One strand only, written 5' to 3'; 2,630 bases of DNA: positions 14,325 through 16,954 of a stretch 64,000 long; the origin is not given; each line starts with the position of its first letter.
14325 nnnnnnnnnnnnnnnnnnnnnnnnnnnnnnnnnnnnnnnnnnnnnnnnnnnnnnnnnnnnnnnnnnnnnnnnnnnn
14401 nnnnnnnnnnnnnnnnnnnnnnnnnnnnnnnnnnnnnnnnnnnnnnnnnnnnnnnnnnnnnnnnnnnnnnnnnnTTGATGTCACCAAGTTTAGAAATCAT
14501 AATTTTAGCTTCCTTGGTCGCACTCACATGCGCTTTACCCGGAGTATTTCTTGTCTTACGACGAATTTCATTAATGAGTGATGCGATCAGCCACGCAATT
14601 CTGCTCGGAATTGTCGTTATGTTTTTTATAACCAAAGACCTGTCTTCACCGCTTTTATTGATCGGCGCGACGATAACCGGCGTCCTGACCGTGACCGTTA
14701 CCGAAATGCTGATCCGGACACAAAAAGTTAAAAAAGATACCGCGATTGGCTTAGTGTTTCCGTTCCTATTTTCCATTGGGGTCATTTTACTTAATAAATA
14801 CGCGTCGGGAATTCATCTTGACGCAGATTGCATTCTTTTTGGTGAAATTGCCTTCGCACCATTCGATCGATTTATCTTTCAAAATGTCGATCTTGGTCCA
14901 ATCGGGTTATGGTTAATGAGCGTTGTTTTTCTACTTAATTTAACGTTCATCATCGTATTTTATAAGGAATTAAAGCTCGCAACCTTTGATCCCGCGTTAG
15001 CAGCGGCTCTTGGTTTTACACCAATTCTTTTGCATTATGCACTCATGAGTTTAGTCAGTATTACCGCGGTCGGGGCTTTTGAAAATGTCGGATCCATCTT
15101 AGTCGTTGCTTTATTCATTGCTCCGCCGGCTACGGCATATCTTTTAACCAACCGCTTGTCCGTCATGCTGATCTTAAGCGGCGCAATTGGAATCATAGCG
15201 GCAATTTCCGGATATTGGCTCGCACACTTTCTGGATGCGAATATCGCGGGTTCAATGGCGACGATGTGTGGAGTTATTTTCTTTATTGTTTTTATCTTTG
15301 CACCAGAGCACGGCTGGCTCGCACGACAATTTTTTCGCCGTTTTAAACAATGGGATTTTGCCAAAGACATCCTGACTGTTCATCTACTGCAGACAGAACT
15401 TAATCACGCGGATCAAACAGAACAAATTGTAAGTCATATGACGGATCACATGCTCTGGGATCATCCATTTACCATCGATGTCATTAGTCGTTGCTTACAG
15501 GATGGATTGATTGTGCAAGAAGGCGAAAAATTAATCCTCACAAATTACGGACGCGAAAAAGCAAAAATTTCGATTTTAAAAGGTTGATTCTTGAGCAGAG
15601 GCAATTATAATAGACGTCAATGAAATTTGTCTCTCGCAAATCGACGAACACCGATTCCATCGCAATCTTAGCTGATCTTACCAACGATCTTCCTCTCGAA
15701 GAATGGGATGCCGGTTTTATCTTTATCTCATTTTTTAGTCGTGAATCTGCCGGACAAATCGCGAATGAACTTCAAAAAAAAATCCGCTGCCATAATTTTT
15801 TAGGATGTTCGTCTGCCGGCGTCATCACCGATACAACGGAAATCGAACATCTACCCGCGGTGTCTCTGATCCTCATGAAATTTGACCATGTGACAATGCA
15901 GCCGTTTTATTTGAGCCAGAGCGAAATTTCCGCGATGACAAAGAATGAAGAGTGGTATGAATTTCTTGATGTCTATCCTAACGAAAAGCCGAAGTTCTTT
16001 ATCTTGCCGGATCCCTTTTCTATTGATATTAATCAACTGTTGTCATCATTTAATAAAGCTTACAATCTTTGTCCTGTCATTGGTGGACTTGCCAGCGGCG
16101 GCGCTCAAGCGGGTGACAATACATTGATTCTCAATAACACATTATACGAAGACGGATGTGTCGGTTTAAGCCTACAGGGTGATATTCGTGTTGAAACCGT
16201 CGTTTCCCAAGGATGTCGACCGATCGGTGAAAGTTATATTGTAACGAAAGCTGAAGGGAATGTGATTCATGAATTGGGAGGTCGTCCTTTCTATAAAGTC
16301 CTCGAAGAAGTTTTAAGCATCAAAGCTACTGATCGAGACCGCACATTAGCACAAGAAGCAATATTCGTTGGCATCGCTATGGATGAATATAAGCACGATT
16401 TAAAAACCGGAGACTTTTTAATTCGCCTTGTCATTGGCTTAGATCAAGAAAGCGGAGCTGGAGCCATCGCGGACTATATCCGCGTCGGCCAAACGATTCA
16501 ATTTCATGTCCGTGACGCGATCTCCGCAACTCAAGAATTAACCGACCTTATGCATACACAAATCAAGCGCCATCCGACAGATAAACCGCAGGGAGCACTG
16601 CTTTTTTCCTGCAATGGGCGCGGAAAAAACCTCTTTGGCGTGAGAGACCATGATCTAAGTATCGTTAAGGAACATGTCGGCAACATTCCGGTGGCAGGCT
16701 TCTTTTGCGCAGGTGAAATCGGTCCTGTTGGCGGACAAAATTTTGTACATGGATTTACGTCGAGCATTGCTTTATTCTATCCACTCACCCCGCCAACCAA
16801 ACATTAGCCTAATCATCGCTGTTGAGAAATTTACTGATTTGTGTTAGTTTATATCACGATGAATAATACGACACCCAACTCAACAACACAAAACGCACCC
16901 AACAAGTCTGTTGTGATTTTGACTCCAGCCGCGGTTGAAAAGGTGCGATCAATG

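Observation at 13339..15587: Both permeases of the metal ABC importer carry C-terminal DtxR-type wHTH tails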

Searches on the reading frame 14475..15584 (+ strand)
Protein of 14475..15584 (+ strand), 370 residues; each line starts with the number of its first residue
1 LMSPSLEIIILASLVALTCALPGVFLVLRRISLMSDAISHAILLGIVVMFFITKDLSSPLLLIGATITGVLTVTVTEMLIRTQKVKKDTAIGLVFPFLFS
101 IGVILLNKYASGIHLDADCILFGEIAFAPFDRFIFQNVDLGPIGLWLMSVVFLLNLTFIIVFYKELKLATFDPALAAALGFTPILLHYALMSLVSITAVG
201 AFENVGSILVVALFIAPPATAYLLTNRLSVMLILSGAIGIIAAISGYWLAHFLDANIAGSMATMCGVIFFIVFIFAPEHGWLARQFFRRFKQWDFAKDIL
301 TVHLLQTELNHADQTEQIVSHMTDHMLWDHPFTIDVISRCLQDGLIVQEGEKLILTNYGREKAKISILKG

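Call 3: search_protein_families(library=pfam, proteins=[window:14475-15584:+], max_evalue=1)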
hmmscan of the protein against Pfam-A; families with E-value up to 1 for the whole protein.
window:14475-15584:+ (370 aa): 2 families
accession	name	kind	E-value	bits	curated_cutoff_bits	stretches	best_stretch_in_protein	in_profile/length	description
PF00950.22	ABC-3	-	9.3e-47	160.1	20.1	1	9-275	9-257/258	ABC 3 transport family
PF01032.23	FecCD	-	0.0001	21.9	26.5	1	39-274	80-309/311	FecCD transport family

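Call 4: search_protein_families(library=ncbifam, proteins=[window:14475-15584:+], max_evalue=1)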
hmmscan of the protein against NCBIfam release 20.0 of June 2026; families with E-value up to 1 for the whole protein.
window:14475-15584:+ (370 aa): 4 families
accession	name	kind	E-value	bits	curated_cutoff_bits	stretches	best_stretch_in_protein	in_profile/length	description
NF040927.1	ABC_perm_SloB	subfamily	1.8e-42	146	460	1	9-280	16-268/271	metal ABC transporter permease subunit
NF040871.1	AztB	equivalog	8.4e-41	140.4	280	1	12-256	19-245/254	zinc ABC transporter permease AztB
TIGR03770.1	anch_rpt_perm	equivalog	6.8e-29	101.4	296.8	1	9-276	21-270/270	anchored repeat-type ABC transporter permease subunit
NF007089.0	PRK09543.1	equivalog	4.2e-10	39.6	284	1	14-274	14-255/261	zinc ABC transporter permease subunit ZnuB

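Call 11: find_homologous_proteins(query=window:14475-15584:+, max_evalue=1e-10)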
Query window:14475-15584:+ (370 aa): 7999 proteins with E <= 1e-10 among 8000 candidates; the best 120 are listed.
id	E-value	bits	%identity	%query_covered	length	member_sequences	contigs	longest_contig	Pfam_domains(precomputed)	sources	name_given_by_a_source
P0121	4.9e-233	791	100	100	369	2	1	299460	PF01032.24,PF00950.23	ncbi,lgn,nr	ncbi:MAG: metal ABC transporter permease [Candidatus Omnitrophica bacterium]|nr:metal ABC transporte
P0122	2.9e-202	690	86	100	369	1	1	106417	PF00950.23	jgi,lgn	-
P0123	4.3e-193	660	81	100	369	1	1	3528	PF00950.23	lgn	-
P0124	5.8e-177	606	74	100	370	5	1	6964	PF01032.24,PF00950.23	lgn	-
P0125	5.3e-165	567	68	100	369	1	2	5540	PF01032.24,PF00950.23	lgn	-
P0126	3.2e-162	558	68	99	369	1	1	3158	PF00950.23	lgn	-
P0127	5.3e-162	557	68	100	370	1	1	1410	PF01032.24,PF00950.23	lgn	-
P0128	1.9e-161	555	67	100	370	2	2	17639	PF00950.23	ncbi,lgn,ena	-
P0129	2.6e-160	552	68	99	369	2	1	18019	PF00950.23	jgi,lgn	jgi:manganese/zinc/iron transport system permease protein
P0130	1.3e-159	549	70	100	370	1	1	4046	PF01032.24,PF00950.23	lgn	-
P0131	1.7e-159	549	68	98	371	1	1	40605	PF01032.24,PF00950.23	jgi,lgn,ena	-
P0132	9.5e-159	547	68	98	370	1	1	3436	PF01032.24,PF00950.23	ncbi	-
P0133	2.7e-158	545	67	100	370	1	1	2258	PF00950.23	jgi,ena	-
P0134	2.0e-157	542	66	100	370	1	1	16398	PF01032.24,PF00950.23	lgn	-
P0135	1.4e-156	539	66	99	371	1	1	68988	PF00950.23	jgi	jgi:manganese/zinc/iron transport system permease protein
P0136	3.1e-156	538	66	99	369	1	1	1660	PF01032.24,PF00950.23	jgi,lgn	jgi:manganese/zinc/iron transport system permease protein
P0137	3.2e-156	538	66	100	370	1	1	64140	PF01032.24,PF00950.23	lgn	-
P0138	4.9e-156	538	66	100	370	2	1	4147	PF01032.24,PF00950.23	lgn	-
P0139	8.5e-156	537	66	100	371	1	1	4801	PF00950.23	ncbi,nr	ncbi:MAG: metal ABC transporter permease [Candidatus Omnitrophica bacterium]|nr:metal ABC transporte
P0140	2.7e-155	535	67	98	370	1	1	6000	PF01032.24,PF00950.23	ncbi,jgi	jgi:manganese/zinc/iron transport system permease protein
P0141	5.3e-155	534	65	100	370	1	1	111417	PF00950.23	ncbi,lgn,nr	ncbi:MAG: metal ABC transporter permease [Candidatus Omnitrophica bacterium]|nr:metal ABC transporte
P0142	1.1e-154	533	66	98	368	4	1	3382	PF00950.23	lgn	-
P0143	1.3e-154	533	67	98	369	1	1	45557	PF01032.24,PF00950.23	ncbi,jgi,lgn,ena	-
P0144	2.4e-154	532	66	99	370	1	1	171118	PF01032.24,PF00950.23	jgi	jgi:manganese/zinc/iron transport system permease protein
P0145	2.6e-154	532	67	99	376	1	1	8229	PF01032.24,PF00950.23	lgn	-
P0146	4.9e-154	531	66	100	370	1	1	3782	PF01032.24,PF00950.23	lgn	-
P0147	1.8e-153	529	65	100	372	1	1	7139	PF00950.23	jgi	jgi:manganese/zinc/iron transport system permease protein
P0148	3.3e-153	528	66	100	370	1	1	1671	PF01032.24,PF00950.23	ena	-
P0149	3.8e-153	528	65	99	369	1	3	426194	PF01032.24,PF00950.23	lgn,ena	-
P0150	8.1e-153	527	65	98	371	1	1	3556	PF01032.24,PF00950.23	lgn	-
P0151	1.6e-152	526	64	100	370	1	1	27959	PF01032.24,PF00950.23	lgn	-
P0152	3.2e-152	525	65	97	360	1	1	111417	PF00950.23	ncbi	-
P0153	8.1e-152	524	64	100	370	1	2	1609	PF01032.24,PF00950.23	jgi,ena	-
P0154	9.7e-152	524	66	98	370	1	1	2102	PF00950.23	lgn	-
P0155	1.6e-151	523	64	100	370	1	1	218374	PF01032.24,PF00950.23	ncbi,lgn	-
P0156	3.1e-151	522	64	100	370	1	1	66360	PF00950.23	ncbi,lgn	-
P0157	6.4e-151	521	65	100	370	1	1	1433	PF01032.24,PF00950.23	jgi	jgi:manganese/zinc/iron transport system permease protein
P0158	8.2e-151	520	65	99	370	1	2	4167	PF01032.24,PF00950.23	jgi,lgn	jgi:manganese/zinc/iron transport system permease protein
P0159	9.3e-151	520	65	100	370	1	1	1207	PF00950.23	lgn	-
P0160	1.1e-150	520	64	100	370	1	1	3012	PF00950.23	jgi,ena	-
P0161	1.4e-150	520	63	100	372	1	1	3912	PF00950.23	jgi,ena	-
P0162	1.7e-150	519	66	98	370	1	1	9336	PF00950.23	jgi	-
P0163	2.3e-150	519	65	100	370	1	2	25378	PF00950.23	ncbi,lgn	-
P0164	4.2e-150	518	65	100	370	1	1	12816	PF01032.24,PF00950.23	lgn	-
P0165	5.8e-150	518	65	98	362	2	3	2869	PF01032.24,PF00950.23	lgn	-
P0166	6.7e-150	517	63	98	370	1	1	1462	PF01032.24,PF00950.23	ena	-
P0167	1.1e-149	517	65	100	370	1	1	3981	PF01032.24,PF00950.23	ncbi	-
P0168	2.0e-149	516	64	98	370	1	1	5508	PF01032.24,PF00950.23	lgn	-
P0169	2.5e-149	516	65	100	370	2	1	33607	PF01032.24,PF00950.23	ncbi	-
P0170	3.2e-149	515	64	100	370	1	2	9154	PF01032.24,PF00950.23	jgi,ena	-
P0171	5.0e-149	515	65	98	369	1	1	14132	PF01032.24,PF00950.23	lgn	-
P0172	5.0e-149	515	64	100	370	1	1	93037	PF01032.24,PF00950.23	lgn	-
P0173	1.2e-148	513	63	99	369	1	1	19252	PF00950.23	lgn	-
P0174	1.3e-148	513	65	98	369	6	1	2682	PF01032.24,PF00950.23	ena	-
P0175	1.5e-148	513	65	99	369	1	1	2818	PF01032.24,PF00950.23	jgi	jgi:manganese/zinc/iron transport system permease protein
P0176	1.9e-148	513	63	100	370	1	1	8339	PF01032.24,PF00950.23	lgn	-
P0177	2.7e-148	512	65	99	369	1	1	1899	PF01032.24,PF00950.23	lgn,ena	-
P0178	2.8e-148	512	63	100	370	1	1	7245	PF01032.24,PF00950.23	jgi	jgi:manganese/zinc/iron transport system permease protein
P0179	5.6e-148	511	64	98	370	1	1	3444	PF00950.23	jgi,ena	-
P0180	6.2e-148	511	64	100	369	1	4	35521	PF01032.24,PF00950.23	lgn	-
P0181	1.1e-147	510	65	98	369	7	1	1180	PF01032.24,PF00950.23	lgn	-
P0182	1.5e-147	510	64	99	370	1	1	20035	PF00950.23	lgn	-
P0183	2.1e-147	509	65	100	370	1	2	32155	PF01032.24,PF00950.23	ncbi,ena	-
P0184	4.3e-147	508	63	100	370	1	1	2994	PF01032.24,PF00950.23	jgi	jgi:manganese/zinc/iron transport system permease protein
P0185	5.7e-147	508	62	99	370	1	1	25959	PF00950.23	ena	-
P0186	3.3e-145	502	63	99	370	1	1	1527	PF01032.24,PF00950.23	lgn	-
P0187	4.8e-145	502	62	100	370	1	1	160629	PF01032.24,PF00950.23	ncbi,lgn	-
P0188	6.2e-145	501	62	98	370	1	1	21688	PF01032.24,PF00950.23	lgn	-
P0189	8.5e-145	501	62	98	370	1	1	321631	PF01032.24,PF00950.23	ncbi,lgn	-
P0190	2.2e-144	499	61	100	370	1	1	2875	PF00950.23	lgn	-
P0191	3.0e-144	499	62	100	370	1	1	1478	PF01032.24,PF00950.23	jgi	-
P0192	3.0e-144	499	63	99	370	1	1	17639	PF00950.23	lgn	-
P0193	1.0e-143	497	62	100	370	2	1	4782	PF01032.24,PF00950.23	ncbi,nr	ncbi:MAG: metal ABC transporter permease [Candidatus Omnitrophica bacterium]|nr:metal ABC transporte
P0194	1.3e-143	497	62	98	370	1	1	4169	PF00950.23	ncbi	-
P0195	1.6e-143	496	63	100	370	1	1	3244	PF00950.23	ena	-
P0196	9.3e-143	494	63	100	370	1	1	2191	PF01032.24,PF00950.23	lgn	-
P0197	2.0e-142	493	61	100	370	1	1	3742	PF01032.24,PF00950.23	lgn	-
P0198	2.6e-142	493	60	99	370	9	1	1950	PF00950.23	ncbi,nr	ncbi:MAG: metal ABC transporter permease [Candidatus Omnitrophica bacterium]|nr:metal ABC transporte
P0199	3.6e-142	492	63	98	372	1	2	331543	PF01032.24,PF00950.23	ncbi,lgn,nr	ncbi:MAG: metal ABC transporter permease [Candidatus Omnitrophota bacterium]|nr:metal ABC transporte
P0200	1.5e-141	490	60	98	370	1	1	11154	PF00950.23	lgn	-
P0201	2.5e-141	489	59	100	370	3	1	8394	PF01032.24,PF00950.23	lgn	-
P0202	2.8e-141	489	60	98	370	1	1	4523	PF00950.23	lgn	-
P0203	4.1e-141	489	60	100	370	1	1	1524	PF01032.24,PF00950.23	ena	-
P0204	5.6e-141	488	61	100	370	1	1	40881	PF01032.24,PF00950.23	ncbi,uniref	ncbi:Manganese ABC transporter, inner membrane permease protein SitD [hydrothermal vent metagenome]|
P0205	7.2e-141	488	62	100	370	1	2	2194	PF01032.24,PF00950.23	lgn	-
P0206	3.3e-140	486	62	100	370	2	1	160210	PF00950.23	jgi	jgi:manganese/zinc/iron transport system permease protein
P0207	1.9e-132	460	59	98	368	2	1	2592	PF00950.23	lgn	-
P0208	2.5e-132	460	60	99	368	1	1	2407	PF01032.24,PF00950.23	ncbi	-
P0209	7.6e-132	458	59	100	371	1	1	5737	PF01032.24,PF00950.23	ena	-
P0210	9.0e-132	458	61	99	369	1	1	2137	PF00950.23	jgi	-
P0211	2.0e-131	457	60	99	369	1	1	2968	PF01032.24,PF00950.23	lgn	-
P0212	1.9e-130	454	68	85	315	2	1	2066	PF01032.24,PF00950.23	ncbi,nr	ncbi:MAG: metal ABC transporter permease, partial [Candidatus Omnitrophica bacterium]|nr:metal ABC t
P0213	2.1e-130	453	59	99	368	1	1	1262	PF00950.23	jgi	jgi:manganese/zinc/iron transport system permease protein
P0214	3.4e-130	453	58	100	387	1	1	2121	PF00950.23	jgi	jgi:manganese/zinc/iron transport system permease protein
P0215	3.5e-130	453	58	100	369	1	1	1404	PF01032.24,PF00950.23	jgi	jgi:manganese/zinc/iron transport system permease protein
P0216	3.8e-130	453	60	99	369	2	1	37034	PF01032.24,PF00950.23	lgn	-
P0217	6.2e-130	452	59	100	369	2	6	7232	PF01032.24,PF00950.23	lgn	-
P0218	6.6e-130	452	58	100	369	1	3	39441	PF01032.24,PF00950.23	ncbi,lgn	-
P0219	9.1e-130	451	58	100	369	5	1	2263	PF00950.23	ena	-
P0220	1.2e-129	451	58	100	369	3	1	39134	PF01032.24,PF00950.23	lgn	-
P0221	2.3e-129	450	58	99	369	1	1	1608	PF01032.24,PF00950.23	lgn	-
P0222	2.8e-129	450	57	100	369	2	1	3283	PF01032.24,PF00950.23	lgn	-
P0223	3.2e-129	449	57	99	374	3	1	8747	PF00950.23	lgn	-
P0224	3.3e-129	449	58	97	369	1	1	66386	PF01032.24,PF00950.23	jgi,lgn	jgi:manganese/zinc/iron transport system permease protein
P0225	3.8e-129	449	57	100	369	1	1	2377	PF01032.24,PF00950.23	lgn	-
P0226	4.4e-129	449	59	98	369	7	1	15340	PF01032.24,PF00950.23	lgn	-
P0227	5.1e-129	449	57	100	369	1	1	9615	PF01032.24,PF00950.23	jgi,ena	-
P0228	5.5e-129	449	60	100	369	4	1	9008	PF01032.24,PF00950.23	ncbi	-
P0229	8.1e-129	448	59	100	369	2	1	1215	PF01032.24,PF00950.23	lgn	-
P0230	8.9e-129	448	58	100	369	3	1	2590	PF01032.24,PF00950.23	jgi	-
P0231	9.1e-129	448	57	99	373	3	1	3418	PF01032.24,PF00950.23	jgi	jgi:manganese/zinc/iron transport system permease protein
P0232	9.6e-129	448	58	99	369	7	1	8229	PF01032.24,PF00950.23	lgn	-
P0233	1.1e-128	448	57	99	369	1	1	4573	PF00950.23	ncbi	-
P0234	1.1e-128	448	60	99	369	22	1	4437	PF00950.23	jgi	jgi:manganese/zinc/iron transport system permease protein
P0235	1.1e-128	448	57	100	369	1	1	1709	PF01032.24,PF00950.23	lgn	-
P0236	1.1e-128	448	59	98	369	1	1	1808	PF01032.24,PF00950.23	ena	-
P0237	1.2e-128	448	58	100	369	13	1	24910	PF01032.24,PF00950.23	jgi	jgi:manganese/zinc/iron transport system permease protein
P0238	1.6e-128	447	58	99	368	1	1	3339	PF00950.23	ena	-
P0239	1.7e-128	447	59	99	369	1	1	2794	PF00950.23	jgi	jgi:manganese/zinc/iron transport system permease protein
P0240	1.9e-128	447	57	100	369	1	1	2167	PF01032.24,PF00950.23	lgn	-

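Call 43: search_solved_structures(query=window:14475-15584:+, max_evalue=0.001)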
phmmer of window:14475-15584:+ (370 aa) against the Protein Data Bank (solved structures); distinct sequences matched with E-value up to 0.001: 3.
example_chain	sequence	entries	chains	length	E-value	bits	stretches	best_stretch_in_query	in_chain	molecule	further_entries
7kyp_B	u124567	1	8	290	1.1e-30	110.6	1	9-283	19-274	Manganese ABC transporter, permease protein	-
7kyo_C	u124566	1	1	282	1.4e-30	110.2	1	9-282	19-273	Manganese ABC transporter, permease protein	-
9oko_B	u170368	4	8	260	6.6e-08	35.6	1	16-274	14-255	High-affinity zinc uptake system membrane protein ZnuB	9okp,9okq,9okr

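Call 62: find_encoding_contigs(protein=P0121, flank=6000, max_places=3)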
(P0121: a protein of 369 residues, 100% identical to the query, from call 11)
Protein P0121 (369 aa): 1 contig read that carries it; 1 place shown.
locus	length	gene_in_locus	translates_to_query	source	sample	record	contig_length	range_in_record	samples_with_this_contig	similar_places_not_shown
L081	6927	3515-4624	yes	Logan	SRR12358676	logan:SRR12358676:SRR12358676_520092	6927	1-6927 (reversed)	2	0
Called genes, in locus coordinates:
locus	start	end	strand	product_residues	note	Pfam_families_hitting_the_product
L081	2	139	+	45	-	?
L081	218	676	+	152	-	PF01475:FUR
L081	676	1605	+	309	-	PF01297:ZnuA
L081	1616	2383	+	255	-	PF00005:ABC_tran, PF02463:SMC_N (faint), PF13304:AAA_21 (faint)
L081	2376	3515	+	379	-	PF00950:ABC-3, PF01032:FecCD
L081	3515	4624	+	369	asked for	PF00950:ABC-3, PF01032:FecCD (weak)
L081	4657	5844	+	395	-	PF08495:FIST, PF10442:FIST_C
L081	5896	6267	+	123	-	PF01521:Fe-S_biosyn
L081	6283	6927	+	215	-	?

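Call 63: find_encoding_contigs(protein=P0135, flank=6000, max_places=2)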
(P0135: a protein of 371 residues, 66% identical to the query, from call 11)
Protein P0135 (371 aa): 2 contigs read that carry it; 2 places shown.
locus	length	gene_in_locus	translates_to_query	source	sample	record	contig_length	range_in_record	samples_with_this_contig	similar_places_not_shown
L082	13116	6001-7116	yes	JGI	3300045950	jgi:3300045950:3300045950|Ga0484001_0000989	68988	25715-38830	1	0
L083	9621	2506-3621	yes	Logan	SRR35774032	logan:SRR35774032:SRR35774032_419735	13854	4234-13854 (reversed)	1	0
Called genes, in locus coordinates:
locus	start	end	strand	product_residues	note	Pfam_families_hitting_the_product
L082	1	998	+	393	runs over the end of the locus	PF01702:TGT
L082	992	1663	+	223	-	PF01746:tRNA_m1G_MT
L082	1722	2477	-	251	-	PF00753:Lactamase_B, PF12706:Lactamase_B_2 (weak)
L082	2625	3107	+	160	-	PF01475:FUR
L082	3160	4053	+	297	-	PF01297:ZnuA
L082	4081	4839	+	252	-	PF00005:ABC_tran, PF02463:SMC_N (faint), PF13304:AAA_21 (faint)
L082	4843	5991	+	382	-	PF00950:ABC-3, PF01032:FecCD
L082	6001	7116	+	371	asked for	PF00950:ABC-3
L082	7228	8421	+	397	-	PF08495:FIST, PF10442:FIST_C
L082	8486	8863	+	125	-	PF01521:Fe-S_biosyn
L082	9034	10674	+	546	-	PF00005:ABC_tran, PF02463:SMC_N (faint), PF13304:AAA_21 (faint), PF12848:ABC_tran_Xtn, PF00005:ABC_tran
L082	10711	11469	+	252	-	PF03372:Exo_endo_phos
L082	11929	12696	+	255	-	PF00497:SBP_bac_3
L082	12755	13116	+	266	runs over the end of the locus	-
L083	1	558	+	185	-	?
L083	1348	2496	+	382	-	PF00950:ABC-3, PF01032:FecCD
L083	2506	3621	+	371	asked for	PF00950:ABC-3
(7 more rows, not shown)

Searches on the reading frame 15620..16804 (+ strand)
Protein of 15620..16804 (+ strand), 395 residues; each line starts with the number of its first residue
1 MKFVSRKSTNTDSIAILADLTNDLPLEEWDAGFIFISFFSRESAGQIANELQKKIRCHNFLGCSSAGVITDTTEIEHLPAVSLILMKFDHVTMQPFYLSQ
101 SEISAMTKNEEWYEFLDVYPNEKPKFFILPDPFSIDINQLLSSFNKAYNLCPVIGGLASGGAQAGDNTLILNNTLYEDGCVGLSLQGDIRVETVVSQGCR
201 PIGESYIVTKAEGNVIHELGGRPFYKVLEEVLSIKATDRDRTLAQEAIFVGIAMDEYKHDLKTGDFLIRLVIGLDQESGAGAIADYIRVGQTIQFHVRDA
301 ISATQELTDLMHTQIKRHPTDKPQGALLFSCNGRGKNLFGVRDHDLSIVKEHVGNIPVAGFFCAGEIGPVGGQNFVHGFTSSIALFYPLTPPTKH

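Call 3: search_protein_families(library=pfam, proteins=[window:15620-16804:+], max_evalue=1)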
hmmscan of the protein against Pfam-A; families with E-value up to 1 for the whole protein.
window:15620-16804:+ (395 aa): 2 families
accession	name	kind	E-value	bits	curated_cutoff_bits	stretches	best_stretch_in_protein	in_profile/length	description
PF08495.15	FIST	-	2.5e-38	132.3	23.2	1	31-222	2-189/189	FIST N domain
PF10442.14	FIST_C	-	1.1e-23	84.2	28.5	1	226-369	3-131/131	FIST C domain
